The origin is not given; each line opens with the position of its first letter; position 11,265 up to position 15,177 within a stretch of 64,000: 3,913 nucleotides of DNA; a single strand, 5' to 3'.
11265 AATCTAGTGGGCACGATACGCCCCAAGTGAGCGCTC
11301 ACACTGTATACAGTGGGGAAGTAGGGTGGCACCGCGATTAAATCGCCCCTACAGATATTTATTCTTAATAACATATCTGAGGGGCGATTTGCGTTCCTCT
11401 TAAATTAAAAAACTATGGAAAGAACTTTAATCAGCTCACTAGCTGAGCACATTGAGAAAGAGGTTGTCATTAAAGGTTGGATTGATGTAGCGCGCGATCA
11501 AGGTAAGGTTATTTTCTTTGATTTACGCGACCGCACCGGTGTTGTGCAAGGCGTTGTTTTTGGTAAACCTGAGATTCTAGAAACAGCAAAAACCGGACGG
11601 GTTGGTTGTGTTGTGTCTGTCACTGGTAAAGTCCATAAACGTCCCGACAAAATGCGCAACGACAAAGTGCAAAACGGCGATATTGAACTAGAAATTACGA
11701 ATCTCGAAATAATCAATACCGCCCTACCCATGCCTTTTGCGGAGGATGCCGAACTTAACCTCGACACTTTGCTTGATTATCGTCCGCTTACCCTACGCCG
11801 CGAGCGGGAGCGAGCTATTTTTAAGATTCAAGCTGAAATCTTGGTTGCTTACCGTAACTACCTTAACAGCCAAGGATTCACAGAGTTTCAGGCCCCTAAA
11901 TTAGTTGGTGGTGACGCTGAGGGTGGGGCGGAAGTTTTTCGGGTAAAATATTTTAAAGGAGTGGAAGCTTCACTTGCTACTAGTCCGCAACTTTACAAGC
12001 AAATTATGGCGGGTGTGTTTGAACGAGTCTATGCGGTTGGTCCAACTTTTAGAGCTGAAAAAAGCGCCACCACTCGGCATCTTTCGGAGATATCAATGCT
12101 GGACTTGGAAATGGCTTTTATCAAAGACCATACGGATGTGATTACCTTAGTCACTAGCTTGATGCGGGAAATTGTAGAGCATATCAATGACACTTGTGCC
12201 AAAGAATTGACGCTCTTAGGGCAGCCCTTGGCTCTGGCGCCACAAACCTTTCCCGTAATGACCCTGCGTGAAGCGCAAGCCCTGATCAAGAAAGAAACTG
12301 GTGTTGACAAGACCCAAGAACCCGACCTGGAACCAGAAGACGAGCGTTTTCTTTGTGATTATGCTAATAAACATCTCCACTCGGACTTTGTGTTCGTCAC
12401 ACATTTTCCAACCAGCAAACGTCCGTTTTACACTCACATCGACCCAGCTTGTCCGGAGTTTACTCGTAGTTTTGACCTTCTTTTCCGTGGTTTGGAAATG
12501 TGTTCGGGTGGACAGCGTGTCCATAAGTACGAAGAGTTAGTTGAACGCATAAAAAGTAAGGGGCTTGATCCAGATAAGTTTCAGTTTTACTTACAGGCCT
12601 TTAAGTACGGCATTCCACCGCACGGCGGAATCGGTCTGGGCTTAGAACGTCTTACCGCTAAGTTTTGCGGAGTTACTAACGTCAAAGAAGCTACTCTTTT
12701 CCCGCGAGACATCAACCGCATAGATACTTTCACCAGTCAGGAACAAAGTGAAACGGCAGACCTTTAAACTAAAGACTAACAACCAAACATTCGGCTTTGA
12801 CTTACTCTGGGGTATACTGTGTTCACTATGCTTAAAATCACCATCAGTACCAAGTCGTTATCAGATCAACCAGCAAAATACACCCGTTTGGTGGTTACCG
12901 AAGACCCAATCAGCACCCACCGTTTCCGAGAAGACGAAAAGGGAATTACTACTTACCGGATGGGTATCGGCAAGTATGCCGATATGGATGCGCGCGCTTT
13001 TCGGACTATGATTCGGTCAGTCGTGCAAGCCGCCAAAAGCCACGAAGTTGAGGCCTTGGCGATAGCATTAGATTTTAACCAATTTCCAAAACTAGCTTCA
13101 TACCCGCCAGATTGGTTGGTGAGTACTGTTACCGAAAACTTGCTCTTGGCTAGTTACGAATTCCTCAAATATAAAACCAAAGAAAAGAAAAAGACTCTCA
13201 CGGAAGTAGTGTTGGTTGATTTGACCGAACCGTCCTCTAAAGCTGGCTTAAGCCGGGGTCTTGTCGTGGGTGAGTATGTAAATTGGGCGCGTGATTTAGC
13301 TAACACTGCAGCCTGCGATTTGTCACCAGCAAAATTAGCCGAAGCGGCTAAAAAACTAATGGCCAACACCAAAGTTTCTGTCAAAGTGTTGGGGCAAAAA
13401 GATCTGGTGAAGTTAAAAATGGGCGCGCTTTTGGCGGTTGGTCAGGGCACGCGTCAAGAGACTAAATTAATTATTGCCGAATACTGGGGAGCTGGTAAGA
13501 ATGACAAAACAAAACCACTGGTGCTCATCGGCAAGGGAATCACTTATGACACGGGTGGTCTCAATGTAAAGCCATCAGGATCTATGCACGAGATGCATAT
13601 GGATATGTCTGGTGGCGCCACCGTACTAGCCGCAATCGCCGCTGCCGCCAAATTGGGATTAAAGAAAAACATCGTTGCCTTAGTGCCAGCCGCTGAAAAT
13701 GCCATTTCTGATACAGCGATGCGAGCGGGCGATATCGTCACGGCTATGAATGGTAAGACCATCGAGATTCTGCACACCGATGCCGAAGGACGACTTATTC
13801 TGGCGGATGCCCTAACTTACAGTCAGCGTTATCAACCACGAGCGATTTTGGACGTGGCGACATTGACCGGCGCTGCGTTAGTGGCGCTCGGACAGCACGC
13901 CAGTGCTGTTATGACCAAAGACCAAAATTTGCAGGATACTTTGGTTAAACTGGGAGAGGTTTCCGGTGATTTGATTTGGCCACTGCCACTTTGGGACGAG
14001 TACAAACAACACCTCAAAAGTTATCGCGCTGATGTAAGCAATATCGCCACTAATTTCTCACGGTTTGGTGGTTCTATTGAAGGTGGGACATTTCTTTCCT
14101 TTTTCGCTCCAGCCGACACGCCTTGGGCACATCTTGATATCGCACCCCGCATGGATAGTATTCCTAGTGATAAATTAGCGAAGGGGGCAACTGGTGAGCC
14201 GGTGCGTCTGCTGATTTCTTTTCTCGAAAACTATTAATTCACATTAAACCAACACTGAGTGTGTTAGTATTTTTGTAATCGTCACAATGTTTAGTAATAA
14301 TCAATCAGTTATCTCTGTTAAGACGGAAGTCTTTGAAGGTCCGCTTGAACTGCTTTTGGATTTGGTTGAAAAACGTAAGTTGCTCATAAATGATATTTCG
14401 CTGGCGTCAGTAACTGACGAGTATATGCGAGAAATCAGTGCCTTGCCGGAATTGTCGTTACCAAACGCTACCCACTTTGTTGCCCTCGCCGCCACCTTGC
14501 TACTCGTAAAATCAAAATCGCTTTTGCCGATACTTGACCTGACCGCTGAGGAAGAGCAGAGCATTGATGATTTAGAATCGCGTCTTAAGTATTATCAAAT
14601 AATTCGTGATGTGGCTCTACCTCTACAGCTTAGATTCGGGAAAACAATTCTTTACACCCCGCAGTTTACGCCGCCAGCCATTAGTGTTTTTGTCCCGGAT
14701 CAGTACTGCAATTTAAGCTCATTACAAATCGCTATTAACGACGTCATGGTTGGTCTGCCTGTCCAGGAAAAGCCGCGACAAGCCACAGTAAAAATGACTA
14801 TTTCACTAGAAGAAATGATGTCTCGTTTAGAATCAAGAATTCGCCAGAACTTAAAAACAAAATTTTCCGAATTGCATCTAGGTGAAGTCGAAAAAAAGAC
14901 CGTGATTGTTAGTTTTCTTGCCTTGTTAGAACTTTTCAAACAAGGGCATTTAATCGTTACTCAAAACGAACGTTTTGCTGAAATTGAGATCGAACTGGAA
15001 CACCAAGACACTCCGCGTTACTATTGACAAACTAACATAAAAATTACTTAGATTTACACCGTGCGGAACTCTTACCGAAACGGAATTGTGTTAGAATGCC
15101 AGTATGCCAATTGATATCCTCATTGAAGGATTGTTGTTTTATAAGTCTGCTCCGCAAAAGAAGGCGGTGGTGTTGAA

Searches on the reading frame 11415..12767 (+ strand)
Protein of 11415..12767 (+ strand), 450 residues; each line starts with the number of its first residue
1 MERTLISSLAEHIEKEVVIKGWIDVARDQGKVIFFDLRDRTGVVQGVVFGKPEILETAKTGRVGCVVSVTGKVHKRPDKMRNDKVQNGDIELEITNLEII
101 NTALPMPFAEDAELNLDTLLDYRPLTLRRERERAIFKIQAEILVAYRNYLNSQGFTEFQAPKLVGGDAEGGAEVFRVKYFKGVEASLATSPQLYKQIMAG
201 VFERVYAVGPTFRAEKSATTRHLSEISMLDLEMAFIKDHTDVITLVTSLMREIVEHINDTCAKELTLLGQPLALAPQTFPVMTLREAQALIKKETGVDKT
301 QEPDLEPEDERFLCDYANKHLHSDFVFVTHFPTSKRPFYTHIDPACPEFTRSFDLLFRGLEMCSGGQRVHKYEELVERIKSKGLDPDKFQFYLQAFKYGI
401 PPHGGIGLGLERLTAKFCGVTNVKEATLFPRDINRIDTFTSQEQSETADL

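Call 8: search_protein_families(library=ncbifam, proteins=[window:11415-12767:+])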
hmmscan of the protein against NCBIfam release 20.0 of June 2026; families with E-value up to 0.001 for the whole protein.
window:11415-12767:+ (450 aa): 17 families
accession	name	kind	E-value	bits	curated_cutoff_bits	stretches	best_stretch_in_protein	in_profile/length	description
NF003483.0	PRK05159.1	equivalog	7.3e-145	483.2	353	1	1-436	3-436/438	aspartate--tRNA(Asn) ligase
TIGR00458.1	aspS_nondisc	equivalog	5.5e-118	394.6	368.4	1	14-436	12-426/428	aspartate--tRNA(Asn) ligase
NF003037.0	PRK03932.1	equivalog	7.9e-86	288.8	414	1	7-437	7-450/451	asparagine--tRNA ligase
TIGR00457.1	asnS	equivalog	5.3e-81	272.7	342.6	1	5-437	7-454/455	asparagine--tRNA ligase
NF001750.0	PRK00476.1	equivalog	1.3e-72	245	443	2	10-261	14-269/590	aspartate--tRNA ligase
TIGR00459.1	aspS_bact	equivalog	1.8e-63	214.8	373.85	2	6-289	7-279/586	aspartate--tRNA ligase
NF005052.0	PRK06462.1-1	equivalog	1.6e-53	182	368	1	116-431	29-345/353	asparagine synthetase A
NF009460.0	PRK12820.1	equivalog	7.4e-42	143.4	1379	2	9-247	29-284/723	bifunctional aspartyl-tRNA synthetase/aspartyl/glutamyl-tRNA amidotransferase subunit C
NF001756.1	PRK00484.1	subfamily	1.4e-35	122.9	468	1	11-430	48-483/488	lysine--tRNA ligase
TIGR00499.1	lysS_bact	equivalog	3.6e-34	118.2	427.6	2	11-306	50-339/496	lysine--tRNA ligase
NF005054.0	PRK06462.1-4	equivalog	7e-32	110.7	309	1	126-431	15-310/318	asparagine synthetase A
NF009101.0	PRK12445.1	subfamily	4.4e-26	91.5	1026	2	13-296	64-341/505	lysine--tRNA ligase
NF002821.0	PRK02983.1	equivalog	6.6e-21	74.1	742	1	7-430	652-1096/1102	bifunctional lysylphosphatidylglycerol synthetase/lysine--tRNA ligase LysX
TIGR00462.1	genX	equivalog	2.9e-18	66.4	286.9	1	139-428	4-303/304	EF-P lysine aminoacylase EpmA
NF006828.0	PRK09350.1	equivalog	9.5e-14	51.4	264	1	136-432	16-323/325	elongation factor P--(R)-beta-lysine ligase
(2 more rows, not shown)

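Call 11: find_homologous_proteins(query=window:11415-12767:+, max_evalue=1e-50)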
Query window:11415-12767:+ (450 aa): 7988 proteins with E <= 1e-50 among 8000 candidates; the best 120 are listed.
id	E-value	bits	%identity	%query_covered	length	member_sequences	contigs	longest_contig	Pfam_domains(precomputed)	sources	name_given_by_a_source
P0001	0.0e+0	1018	100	100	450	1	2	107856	PF01336.32,PF00152.26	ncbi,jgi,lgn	-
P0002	3.2e-264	895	87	100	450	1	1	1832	PF01336.32,PF00152.26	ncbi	-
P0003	1.6e-262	889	86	100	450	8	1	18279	PF01336.32,PF00152.26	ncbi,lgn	-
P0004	2.5e-262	888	86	100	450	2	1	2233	PF01336.32,PF00152.26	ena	-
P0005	1.1e-259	880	86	100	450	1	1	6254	PF01336.32,PF00152.26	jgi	jgi:nondiscriminating aspartyl-tRNA synthetase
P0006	1.9e-258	876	85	100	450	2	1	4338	PF01336.32,PF00152.26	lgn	-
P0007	7.3e-258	874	84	100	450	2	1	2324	PF01336.32,PF00152.26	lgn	-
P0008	1.6e-257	873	85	100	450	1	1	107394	PF01336.32,PF00152.26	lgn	-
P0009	1.6e-257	872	85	100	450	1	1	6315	PF01336.32,PF00152.26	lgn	-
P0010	2.8e-257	872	84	100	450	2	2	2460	PF01336.32,PF00152.26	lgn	-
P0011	1.6e-256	869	85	100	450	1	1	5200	PF01336.32,PF00152.26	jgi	jgi:nondiscriminating aspartyl-tRNA synthetase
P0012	1.1e-254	863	85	100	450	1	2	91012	PF01336.32,PF00152.26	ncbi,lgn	-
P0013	3.0e-254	862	84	100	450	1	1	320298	PF01336.32,PF00152.26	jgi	jgi:nondiscriminating aspartyl-tRNA synthetase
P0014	3.5e-254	862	84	100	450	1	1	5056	PF01336.32,PF00152.26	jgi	jgi:nondiscriminating aspartyl-tRNA synthetase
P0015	4.1e-254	861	84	99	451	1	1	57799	PF01336.32,PF00152.26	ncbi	-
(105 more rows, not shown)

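Call 14: find_related_loci(query=A1, collection=genome_contigs, flank=6000)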
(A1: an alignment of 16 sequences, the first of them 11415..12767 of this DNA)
Query A1 (450 aa) in genome_contigs; peptide patterns used: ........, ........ (x = any residue, [..] = any of these).
447 stretches matched a pattern; 364 encode a relative of the query (tblastn E <= 1e-3); the best 80 are kept; 80 distinct loci.
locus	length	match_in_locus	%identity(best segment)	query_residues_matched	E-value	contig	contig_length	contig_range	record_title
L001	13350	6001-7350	85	1-450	0e+0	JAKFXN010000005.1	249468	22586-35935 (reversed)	MAG: Candidatus Parcubacteria bacterium isolate ND3_Bin_27 ND3_0000002, whole genome shotgun sequence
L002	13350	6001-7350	81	1-450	0e+0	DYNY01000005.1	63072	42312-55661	MAG TPA_asm: Candidatus Elulimicrobium sp. isolate SulCav_GS09_5_3_41_19 SulCav_GS09_5_418_length_63072_cov_10_939302, w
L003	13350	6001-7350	82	1-450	0e+0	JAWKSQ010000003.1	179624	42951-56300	MAG: Candidatus Paceibacterota bacterium isolate AC1.72 AC1.72.fa-3, whole genome shotgun sequence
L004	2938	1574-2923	82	1-450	0e+0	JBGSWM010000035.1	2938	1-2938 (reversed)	MAG: Candidatus Paceibacteria bacterium isolate JTS-AC481 k141_3981834, whole genome shotgun sequence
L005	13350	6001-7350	80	1-450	0e+0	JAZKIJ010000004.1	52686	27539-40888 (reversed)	MAG: Patescibacteria group bacterium isolate ADI_DC_SW_02_SPN_11032020-bin026 DCSW02SPN_B026_0_000000000004, whole genom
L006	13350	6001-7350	80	1-450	0e+0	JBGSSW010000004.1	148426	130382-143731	MAG: Candidatus Paceibacteria bacterium isolate JTS-AC391 k141_3446872, whole genome shotgun sequence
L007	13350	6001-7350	80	1-450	0e+0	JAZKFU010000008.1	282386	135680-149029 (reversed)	MAG: Patescibacteria group bacterium isolate DC_RB_04_SPN110320-bin016 DCRB04SPN_B016_0_000000000008, whole genome shotg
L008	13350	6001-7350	80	1-450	0e+0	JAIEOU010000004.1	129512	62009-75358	MAG: Patescibacteria group bacterium isolate co.spades.DASTOOL.1kb_143 c_000000444815, whole genome shotgun sequence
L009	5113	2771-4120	78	1-450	0e+0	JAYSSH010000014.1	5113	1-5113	MAG: Candidatus Kaiserbacteria bacterium isolate GFS_12189 GFS_12189_13, whole genome shotgun sequence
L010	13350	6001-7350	80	1-450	0e+0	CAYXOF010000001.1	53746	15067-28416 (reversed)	MAG TPA_asm: uncultured Candidatus Saccharibacteria bacterium isolate SRP118108_co4_490 genome assembly, contig: NODE_26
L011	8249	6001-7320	80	1-440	0e+0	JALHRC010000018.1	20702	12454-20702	MAG: Candidatus Paceibacterota bacterium isolate maxbin.077 c_000000010641, whole genome shotgun sequence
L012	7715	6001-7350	78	1-450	0e+0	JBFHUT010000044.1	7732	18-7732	MAG: Candidatus Paceibacteria bacterium isolate Mix_sand09.2021.07.G.23 k141_222825_length_7732_cov_12.0000, whole genom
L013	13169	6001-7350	78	1-450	0e+0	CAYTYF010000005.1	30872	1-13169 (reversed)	MAG TPA_asm: uncultured Candidatus Saccharibacteria bacterium isolate SRP342105_co2_33 genome assembly, contig: NODE_147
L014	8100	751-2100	78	1-450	0e+0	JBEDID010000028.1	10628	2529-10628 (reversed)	MAG: Candidatus Parcubacteria bacterium isolate NASQAN2015_010_A_bin.14 scaffold_000474, whole genome shotgun sequence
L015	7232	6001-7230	84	1-410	0e+0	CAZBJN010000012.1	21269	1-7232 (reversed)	MAG TPA_asm: uncultured Candidatus Saccharibacteria bacterium isolate SRP062349_co2_256 genome assembly, contig: NODE_13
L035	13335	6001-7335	71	1-445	0e+0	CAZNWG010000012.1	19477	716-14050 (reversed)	MAG TPA_asm: uncultured Candidatus Saccharibacteria bacterium isolate binchicken_co346_105 genome assembly, contig: NODE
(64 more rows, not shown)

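Call 51: search_protein_families(library=ncbifam, proteins=[L035:1220-2041:-, L035:389-1126:-], max_evalue=0.00001)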
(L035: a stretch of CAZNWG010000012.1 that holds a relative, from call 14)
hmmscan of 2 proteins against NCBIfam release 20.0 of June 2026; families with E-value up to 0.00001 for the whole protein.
L035:1220-2041:- (273 aa): 8 families
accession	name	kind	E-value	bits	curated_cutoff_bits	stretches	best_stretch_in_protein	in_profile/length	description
TIGR02050.1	gshA_cyan_rel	subfamily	2.3e-21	76.4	176.4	1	40-264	2-244/287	YbdK family carboxylate-amine ligase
NF010043.0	PRK13517.1-3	equivalog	1.1e-17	63.9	409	1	31-260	4-254/381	glutamate--cysteine ligase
NF010041.0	PRK13517.1-1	subfamily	1.9e-14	53.7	332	1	40-254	7-239/368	glutamate--cysteine ligase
NF010039.0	PRK13515.1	equivalog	1.5e-12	46.9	371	1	40-262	12-252/378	carboxylate-amine ligase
NF010042.0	PRK13517.1-2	equivalog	8.5e-09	34.7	427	1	32-258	5-249/376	glutamate--cysteine ligase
NF010045.0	PRK13518.1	equivalog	2e-08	33.6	395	1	153-267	132-260/360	glutamate--cysteine ligase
NF010040.1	PRK13516.1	equivalog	5e-07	29.2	425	1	132-269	110-259/369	YbdK family carboxylate-amine ligase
NF010044.0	PRK13517.1-4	equivalog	3.4e-06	26.3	437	1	154-258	131-249/372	glutamate--cysteine ligase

L035:389-1126:- (245 aa): 13 families
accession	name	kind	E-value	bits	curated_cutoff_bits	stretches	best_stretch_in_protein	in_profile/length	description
NF005743.0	PRK07567.1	equivalog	5.3e-37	127.4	264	1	1-210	1-201/245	glutamine amidotransferase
NF006562.0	PRK09065.1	equivalog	6.4e-30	104.4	205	1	90-242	79-235/242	glutamine amidotransferase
NF001975.0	PRK00758.1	equivalog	3.3e-19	69.2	198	1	53-203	40-167/185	GMP synthase subunit A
TIGR00888.1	guaA_Nterm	equivalog_domain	1.9e-18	66.5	172.15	1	95-208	64-174/188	glutamine-hydrolyzing GMP synthase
NF005458.0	PRK07053.1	equivalog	3.4e-16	59.4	250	1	95-231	77-211/234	glutamine amidotransferase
NF000848.1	PRK00074.1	equivalog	7.9e-15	54.4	400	1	98-211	67-180/512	glutamine-hydrolyzing GMP synthase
NF005072.0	PRK06490.1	equivalog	2.6e-14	52.8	339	1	99-206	90-192/251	glutamine amidotransferase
NF006098.0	PRK08250.1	equivalog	1.5e-12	47.5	301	1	104-208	87-189/239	glutamine amidotransferase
NF004212.0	PRK05665.1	equivalog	1.4e-11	44.6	309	1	84-210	74-196/241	amidotransferase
NF009475.0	PRK12838.1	equivalog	4.5e-07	29.2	221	1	94-203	233-337/359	carbamoyl phosphate synthase small subunit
TIGR00566.1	trpG_papA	subfamily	2e-06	27.7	121.05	1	102-205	75-180/192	glutamine amidotransferase of anthranilate synthase or aminodeoxychorismate synthase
NF005367.0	PRK06895.1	equivalog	3.1e-06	27.2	265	1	94-211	67-182/190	anthranilate synthase component II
NF011201.0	PRK14607.1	equivalog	4e-06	25.8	670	1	101-211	73-182/534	bifunctional anthranilate synthase component II/anthranilate phosphoribosyltransferase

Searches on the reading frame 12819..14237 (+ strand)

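Call 8: search_protein_families(library=ncbifam, proteins=[window:12819-14237:+])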
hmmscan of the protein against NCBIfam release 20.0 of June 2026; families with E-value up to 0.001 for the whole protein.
window:12819-14237:+ (472 aa): 13 families
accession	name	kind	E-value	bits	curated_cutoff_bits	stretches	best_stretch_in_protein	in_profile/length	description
NF002074.0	PRK00913.1-4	equivalog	8.2e-125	417.4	415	1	48-471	76-492/496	leucyl aminopeptidase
NF002073.0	PRK00913.1-2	equivalog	4.6e-123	411.7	432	1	44-471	81-500/505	leucyl aminopeptidase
NF002083.0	PRK00913.3-5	equivalog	6.5e-115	384.9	468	1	42-471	64-489/492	leucyl aminopeptidase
NF002077.0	PRK00913.2-4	equivalog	1.6e-102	344.1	471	1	48-469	78-495/501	leucyl aminopeptidase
NF002075.0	PRK00913.2-2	equivalog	2e-102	343.6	468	1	48-471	81-498/502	leucyl aminopeptidase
NF002082.0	PRK00913.3-4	equivalog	9.7e-99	331.4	552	1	47-471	72-502/504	leucyl aminopeptidase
NF002072.0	PRK00913.1-1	equivalog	8e-98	328.2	826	1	48-471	76-494/502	leucyl aminopeptidase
NF002076.0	PRK00913.2-3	equivalog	5.8e-95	319.2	491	1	48-470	77-491/494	leucyl aminopeptidase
NF002081.0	PRK00913.3-3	equivalog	2.7e-90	303.5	485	1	59-471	69-480/485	leucyl aminopeptidase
NF003450.0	PRK05015.1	equivalog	2.5e-78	263.7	437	1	152-470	105-426/429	aminopeptidase PepB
NF002078.0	PRK00913.2-5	equivalog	4.7e-76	256.3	622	1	101-472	125-497/500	leucyl aminopeptidase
NF002080.0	PRK00913.3-2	equivalog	5.4e-75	252.9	475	1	64-444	51-422/447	leucyl aminopeptidase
NF002079.0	PRK00913.3-1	equivalog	1.6e-60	205.2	1013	1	134-471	154-491/496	leucyl aminopeptidase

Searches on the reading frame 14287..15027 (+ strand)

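Call 8: search_protein_families(library=ncbifam, proteins=[window:14287-15027:+])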
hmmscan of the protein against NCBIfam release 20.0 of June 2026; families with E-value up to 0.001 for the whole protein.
window:14287-15027:+ (246 aa): 5 families
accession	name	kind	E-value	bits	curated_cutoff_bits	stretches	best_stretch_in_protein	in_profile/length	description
NF000995.0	PRK00104.1-4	equivalog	3.5e-34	118.3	315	1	8-239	4-247/251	segregation/condensation protein A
NF000994.0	PRK00104.1-3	equivalog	7.2e-29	101.1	234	1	9-238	4-241/246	segregation/condensation protein A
NF000993.0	PRK00104.1-2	equivalog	6.4e-23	81.6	268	1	10-240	2-235/237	segregation/condensation protein A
NF000992.0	PRK00104.1-1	equivalog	9.4e-21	74.5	417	1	11-235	5-240/247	segregation/condensation protein A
NF001751.0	PRK00478.1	equivalog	1e-06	28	436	1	4-82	156-235/505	segregation/condensation protein A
